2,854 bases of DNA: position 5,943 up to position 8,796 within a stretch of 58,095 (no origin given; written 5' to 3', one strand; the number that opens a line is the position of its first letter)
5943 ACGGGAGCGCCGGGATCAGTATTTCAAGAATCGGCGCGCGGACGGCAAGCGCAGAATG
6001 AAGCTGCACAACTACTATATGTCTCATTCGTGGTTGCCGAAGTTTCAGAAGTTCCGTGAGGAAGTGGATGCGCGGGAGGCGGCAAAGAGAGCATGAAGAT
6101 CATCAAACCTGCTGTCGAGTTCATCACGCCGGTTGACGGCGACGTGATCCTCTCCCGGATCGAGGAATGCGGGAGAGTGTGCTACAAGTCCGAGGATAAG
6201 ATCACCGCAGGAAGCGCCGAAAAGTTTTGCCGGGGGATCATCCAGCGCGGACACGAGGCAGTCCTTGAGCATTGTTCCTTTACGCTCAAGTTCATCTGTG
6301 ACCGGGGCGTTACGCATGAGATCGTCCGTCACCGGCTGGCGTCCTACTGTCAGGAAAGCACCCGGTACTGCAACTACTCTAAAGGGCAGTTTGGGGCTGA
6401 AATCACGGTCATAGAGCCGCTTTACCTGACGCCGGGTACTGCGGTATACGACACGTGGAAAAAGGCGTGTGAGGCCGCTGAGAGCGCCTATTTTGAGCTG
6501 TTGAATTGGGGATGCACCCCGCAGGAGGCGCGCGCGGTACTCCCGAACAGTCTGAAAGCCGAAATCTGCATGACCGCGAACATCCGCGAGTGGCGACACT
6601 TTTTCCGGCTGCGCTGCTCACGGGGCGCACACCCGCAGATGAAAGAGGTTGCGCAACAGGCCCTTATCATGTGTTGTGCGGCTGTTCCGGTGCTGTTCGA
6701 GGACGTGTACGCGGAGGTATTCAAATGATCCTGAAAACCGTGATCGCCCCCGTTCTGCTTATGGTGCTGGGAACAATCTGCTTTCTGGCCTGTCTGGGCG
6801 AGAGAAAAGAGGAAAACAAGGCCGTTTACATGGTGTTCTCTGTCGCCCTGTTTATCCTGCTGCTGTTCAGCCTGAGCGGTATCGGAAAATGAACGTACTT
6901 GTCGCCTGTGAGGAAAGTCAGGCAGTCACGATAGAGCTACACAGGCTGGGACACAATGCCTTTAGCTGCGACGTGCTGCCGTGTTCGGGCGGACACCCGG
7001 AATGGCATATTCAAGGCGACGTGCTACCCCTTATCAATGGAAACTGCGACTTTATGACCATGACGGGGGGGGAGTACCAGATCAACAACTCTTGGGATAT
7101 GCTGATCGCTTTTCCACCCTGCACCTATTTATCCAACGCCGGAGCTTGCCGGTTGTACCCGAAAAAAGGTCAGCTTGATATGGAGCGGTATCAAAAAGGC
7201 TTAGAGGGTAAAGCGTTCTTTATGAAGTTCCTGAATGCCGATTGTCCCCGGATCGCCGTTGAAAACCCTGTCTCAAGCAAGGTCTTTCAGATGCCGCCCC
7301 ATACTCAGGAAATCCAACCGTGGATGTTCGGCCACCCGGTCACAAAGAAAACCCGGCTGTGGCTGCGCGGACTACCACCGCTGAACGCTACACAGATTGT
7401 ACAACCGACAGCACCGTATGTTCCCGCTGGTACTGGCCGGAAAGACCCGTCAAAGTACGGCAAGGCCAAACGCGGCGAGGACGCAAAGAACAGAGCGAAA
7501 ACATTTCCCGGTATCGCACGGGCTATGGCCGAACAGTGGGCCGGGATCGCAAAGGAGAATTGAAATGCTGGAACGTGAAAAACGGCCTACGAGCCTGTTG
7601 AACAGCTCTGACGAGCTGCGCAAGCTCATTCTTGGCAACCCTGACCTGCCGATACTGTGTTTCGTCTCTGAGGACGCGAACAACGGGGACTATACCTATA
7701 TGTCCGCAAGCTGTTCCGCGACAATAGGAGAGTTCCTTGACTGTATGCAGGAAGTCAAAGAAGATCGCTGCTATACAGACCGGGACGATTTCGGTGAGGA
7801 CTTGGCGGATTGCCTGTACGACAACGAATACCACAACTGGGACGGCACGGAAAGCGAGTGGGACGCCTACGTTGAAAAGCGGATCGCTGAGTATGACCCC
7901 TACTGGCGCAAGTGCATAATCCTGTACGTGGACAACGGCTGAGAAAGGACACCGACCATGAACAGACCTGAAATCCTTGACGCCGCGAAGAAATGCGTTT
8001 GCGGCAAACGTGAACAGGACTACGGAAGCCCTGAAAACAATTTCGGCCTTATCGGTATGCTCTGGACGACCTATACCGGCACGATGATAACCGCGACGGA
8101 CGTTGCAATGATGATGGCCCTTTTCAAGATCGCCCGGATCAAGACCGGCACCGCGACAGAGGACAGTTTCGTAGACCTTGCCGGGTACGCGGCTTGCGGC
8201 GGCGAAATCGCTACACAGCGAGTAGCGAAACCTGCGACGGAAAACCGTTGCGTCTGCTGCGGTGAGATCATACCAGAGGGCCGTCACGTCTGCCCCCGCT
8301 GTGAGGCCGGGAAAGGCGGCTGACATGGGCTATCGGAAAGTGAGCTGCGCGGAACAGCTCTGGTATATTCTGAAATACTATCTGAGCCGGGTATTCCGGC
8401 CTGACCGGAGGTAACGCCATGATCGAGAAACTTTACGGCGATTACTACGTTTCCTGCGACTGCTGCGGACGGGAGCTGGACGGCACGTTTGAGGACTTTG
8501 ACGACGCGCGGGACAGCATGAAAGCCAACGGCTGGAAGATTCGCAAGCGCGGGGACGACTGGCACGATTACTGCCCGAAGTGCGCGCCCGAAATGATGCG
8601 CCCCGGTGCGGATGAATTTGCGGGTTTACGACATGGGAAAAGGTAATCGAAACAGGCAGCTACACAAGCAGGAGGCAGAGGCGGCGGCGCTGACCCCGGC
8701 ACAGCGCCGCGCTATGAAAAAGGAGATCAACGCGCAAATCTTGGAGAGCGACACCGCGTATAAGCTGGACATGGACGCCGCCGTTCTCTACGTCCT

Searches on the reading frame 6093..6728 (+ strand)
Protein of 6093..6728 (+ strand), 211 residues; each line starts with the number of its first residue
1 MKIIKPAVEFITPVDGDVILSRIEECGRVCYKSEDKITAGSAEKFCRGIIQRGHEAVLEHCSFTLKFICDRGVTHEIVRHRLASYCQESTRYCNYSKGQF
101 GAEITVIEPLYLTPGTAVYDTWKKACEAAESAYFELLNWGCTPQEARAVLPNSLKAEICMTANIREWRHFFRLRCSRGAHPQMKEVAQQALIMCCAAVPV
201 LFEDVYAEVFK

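Call 23: search_protein_families(library=phrogs, proteins=[window:6093-6728:+], max_evalue=0.001)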
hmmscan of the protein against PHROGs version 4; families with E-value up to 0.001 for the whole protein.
window:6093-6728:+ (211 aa): 4 families
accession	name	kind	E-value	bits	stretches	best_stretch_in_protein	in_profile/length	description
phrog_85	-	DNA, RNA and nucleotide metabolism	3.9e-45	155.7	1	21-206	389-584/866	thymidylate synthase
phrog_22708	-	DNA, RNA and nucleotide metabolism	1.2e-12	48.8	1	37-96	66-127/242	thymidylate synthase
phrog_10644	-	DNA, RNA and nucleotide metabolism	1.4e-12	49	1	124-191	73-140/160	thymidylate synthase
phrog_35637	-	DNA, RNA and nucleotide metabolism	8.7e-08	32.6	1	49-185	123-255/366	thymidylate synthase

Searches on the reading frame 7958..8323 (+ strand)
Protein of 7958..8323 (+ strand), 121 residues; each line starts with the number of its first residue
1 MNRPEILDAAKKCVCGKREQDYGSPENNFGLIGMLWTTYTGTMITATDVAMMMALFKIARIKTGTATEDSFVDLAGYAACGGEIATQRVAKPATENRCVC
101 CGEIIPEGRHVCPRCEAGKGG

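Call 44: search_protein_families(library=pfam, proteins=[window:7958-8323:+], max_evalue=0.01)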
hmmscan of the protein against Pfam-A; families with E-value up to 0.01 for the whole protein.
window:7958-8323:+ (121 aa): 1 family
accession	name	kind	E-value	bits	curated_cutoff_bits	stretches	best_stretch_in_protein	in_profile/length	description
PF19905.4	DUF6378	-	3.8e-31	107.6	27.1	1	5-85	1-81/81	Domain of unknown function (DUF6378)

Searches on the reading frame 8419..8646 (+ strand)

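Call 44: search_protein_families(library=pfam, proteins=[window:8419-8646:+], max_evalue=0.01)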
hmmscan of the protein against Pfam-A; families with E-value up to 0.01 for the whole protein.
window:8419-8646:+ (75 aa): 1 family
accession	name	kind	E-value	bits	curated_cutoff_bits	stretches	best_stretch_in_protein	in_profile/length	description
PF19474.4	DUF6011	-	0.0045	16.9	26.6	0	5-21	3-19/37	Family of unknown function (DUF6011)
